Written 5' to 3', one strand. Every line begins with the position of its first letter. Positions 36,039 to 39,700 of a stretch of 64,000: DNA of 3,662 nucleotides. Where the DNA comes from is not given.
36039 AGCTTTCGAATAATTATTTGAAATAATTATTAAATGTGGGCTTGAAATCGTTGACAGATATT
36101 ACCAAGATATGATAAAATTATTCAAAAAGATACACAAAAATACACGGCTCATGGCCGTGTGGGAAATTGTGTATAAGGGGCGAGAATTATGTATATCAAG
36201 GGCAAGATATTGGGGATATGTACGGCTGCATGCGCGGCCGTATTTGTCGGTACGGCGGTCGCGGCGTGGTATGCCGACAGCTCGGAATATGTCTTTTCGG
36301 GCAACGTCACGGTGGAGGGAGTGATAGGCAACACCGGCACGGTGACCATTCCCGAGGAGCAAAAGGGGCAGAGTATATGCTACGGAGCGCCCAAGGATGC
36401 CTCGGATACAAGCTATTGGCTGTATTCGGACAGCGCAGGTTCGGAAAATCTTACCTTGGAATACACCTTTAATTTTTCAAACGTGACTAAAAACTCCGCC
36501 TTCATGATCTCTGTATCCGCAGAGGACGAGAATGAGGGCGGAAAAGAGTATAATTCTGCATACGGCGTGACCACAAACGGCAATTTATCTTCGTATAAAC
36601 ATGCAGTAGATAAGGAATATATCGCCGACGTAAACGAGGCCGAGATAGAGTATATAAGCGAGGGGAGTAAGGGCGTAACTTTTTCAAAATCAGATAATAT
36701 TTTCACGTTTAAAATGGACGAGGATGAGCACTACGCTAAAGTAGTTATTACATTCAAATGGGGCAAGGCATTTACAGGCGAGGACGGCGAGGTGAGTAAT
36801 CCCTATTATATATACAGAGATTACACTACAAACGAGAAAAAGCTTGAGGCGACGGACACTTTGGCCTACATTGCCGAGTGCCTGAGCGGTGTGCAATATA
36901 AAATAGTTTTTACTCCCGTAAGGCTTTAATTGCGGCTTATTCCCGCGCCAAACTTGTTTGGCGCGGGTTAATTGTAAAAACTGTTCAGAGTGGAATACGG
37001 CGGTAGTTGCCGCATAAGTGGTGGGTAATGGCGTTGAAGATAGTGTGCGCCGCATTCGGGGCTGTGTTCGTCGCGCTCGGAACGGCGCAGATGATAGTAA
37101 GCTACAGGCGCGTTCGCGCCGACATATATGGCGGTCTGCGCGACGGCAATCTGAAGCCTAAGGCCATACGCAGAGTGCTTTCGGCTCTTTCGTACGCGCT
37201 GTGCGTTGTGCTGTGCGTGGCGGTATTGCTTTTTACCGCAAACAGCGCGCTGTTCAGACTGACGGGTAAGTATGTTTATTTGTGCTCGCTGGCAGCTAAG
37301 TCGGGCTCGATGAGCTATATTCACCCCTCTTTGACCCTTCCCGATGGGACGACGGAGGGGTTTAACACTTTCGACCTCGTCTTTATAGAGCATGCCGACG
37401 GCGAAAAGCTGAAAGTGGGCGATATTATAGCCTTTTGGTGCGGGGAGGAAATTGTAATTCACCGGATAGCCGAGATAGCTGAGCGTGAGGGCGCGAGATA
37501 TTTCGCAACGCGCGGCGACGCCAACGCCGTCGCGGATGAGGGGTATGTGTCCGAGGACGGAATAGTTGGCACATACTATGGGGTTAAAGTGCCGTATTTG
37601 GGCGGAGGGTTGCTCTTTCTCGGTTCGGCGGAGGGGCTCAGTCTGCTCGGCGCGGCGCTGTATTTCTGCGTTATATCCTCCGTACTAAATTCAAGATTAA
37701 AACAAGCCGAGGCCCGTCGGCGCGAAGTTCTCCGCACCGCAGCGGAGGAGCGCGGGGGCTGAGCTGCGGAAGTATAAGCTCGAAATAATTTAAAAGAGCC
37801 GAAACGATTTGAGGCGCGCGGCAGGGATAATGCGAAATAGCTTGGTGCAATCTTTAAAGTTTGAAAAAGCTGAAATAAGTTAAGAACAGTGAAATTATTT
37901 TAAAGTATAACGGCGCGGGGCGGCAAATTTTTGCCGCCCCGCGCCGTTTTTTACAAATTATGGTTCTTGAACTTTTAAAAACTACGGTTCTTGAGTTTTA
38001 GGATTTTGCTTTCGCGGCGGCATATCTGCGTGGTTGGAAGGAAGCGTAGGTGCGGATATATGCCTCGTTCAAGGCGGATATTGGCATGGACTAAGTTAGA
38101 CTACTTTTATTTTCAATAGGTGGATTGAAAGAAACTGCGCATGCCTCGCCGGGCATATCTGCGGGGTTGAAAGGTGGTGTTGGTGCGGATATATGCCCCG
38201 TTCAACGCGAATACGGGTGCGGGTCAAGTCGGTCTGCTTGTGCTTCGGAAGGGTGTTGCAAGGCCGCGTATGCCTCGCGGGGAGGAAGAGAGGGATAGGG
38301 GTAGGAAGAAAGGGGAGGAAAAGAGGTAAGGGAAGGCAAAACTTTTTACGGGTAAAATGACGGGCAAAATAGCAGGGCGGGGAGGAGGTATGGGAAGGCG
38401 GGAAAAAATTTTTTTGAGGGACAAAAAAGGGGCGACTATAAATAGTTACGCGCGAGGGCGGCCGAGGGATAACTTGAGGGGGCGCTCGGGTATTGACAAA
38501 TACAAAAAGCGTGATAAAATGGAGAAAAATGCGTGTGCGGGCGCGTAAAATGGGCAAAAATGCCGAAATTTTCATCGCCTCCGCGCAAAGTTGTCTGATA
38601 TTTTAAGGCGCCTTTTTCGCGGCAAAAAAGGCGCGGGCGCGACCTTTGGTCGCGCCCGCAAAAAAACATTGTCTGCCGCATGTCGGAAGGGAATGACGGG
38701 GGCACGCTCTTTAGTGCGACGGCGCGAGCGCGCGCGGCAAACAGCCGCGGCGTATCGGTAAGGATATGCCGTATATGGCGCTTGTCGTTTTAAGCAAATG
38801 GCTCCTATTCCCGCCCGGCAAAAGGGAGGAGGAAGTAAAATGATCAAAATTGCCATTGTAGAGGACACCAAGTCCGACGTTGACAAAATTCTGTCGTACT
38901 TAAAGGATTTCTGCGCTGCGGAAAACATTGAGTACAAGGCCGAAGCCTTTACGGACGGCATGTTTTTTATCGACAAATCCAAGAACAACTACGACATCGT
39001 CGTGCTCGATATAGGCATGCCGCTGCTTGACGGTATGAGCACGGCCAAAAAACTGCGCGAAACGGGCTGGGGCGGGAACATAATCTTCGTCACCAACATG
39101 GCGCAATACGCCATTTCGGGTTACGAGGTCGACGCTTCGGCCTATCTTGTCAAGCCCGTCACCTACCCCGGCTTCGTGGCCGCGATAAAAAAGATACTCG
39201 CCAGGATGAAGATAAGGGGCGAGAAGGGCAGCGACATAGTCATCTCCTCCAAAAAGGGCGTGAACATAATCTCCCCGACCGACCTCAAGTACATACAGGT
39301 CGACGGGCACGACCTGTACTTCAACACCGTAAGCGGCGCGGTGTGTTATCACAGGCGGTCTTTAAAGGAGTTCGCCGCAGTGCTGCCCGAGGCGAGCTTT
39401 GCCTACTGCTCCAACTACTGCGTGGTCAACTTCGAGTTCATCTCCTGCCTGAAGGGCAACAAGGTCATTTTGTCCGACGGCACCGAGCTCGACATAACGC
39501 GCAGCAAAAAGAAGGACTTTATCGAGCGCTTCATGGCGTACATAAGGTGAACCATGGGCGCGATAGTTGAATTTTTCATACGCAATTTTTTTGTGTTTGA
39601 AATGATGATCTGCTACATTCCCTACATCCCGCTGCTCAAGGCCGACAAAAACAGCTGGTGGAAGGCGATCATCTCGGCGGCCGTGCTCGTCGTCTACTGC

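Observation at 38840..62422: Duplicated five-gene module: secreted GH3 + CBM-like lipoprotein + doubly anchored GH3, governed by a LytTR/AgrC-like two-component system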

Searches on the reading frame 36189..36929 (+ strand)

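Call 9: search_protein_families(library=pfam, proteins=[window:36189-36929:+], max_evalue=0.001)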
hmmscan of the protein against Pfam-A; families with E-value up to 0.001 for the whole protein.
window:36189-36929:+ (246 aa): 0 families

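Call 57: search_protein_families(library=ncbifam, proteins=[window:36189-36929:+], max_evalue=10)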
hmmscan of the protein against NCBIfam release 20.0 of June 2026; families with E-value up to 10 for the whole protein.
window:36189-36929:+ (246 aa): 1 family
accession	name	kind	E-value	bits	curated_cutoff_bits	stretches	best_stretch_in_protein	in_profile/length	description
NF045517.1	halo_surf_dom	domain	0.0062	16.7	40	1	71-115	33-78/88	BGTF surface domain-containing protein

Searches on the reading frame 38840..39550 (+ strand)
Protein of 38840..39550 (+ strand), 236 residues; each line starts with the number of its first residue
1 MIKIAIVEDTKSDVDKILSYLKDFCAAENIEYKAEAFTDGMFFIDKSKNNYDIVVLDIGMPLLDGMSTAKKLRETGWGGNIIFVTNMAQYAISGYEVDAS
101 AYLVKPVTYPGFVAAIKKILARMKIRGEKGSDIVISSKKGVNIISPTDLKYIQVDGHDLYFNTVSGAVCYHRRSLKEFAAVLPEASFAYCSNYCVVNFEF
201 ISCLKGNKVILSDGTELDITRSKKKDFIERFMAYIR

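Call 4: search_protein_families(library=pfam, proteins=[window:38840-39550:+], max_evalue=0.01)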
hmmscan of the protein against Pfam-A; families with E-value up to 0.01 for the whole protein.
window:38840-39550:+ (236 aa): 2 families
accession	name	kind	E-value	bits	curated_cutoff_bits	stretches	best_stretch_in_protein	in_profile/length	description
PF00072.30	Response_reg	-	1.1e-13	51.8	30.2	1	5-116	2-110/111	Response regulator receiver domain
PF04397.21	LytTR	-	1.6e-08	35.1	22.6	1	142-231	4-97/98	LytTr DNA-binding domain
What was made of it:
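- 38840..39550 (+): RR1: response regulator with receiver and LytTR DNA-binding domains. Call 4 (Response_reg 1.1e-13, LytTR 1.6e-8).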

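Call 7: search_protein_families(library=ncbifam, proteins=[window:38840-39550:+], max_evalue=0.1)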
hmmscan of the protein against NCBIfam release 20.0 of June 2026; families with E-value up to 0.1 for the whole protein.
window:38840-39550:+ (236 aa): 78 families (the best 25 are shown)
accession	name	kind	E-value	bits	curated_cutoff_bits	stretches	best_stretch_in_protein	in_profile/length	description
NF051850.1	RespRegRprY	equivalog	2.9e-13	49.8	370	1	13-129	12-129/234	response regulator transcription factor RprY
TIGR01387.1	cztR_silR_copR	subfamily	7.1e-13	48.7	279.2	1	31-126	22-120/218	heavy metal response regulator transcription factor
NF008677.0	PRK11697.1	equivalog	1.6e-12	47.3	246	1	1-147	1-150/238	two-component system response regulator BtsR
NF041733.1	resp_reg_CseB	equivalog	4.2e-11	42.7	350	1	27-136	20-131/228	two-component system response regulator CseB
NF010684.1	PRK14084.1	equivalog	1.3e-10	41.4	375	1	33-124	31-120/254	response regulator transcription factor LytR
NF008296.0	PRK11083.1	equivalog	1.8e-10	40.6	273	1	3-126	5-124/228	two-component system response regulator CreB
NF045944.1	ResRegRpaBCyano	equivalog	3.3e-10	39.8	330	1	30-128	20-120/229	response regulator transcription factor RpaB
TIGR02875.1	spore_0_A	equivalog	3.6e-10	39.5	200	1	2-124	3-126/262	sporulation transcription factor Spo0A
NF007005.1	PRK09468.1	equivalog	5.2e-10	39.1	331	1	16-124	14-123/237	osmolarity response regulator transcription factor OmpR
NF053854.1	RespRegPhoBBctds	equivalog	6.6e-10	38.7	270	1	13-159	9-154/225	two-component system response regulator PhoB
NF007346.1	PRK09836.1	equivalog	6.2e-09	36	420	1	3-123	2-119/227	copper/silver response regulator transcription factor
NF008199.0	PRK10955.1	equivalog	7e-09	36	341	1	1-128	1-123/232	envelope stress response regulator transcription factor CpxR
NF045991.1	RespRegCtrARhodob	equivalog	7.1e-09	35.7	350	1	4-159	3-148/224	response regulator transcription factor CtrA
NF007982.1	PRK10710.1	equivalog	7.1e-09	35.6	380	1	3-129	9-131/235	envelope stress response regulator BaeR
NF007928.2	PRK10643.1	equivalog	9.3e-09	35.2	330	1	47-128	41-124/216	two-component system response regulator PmrA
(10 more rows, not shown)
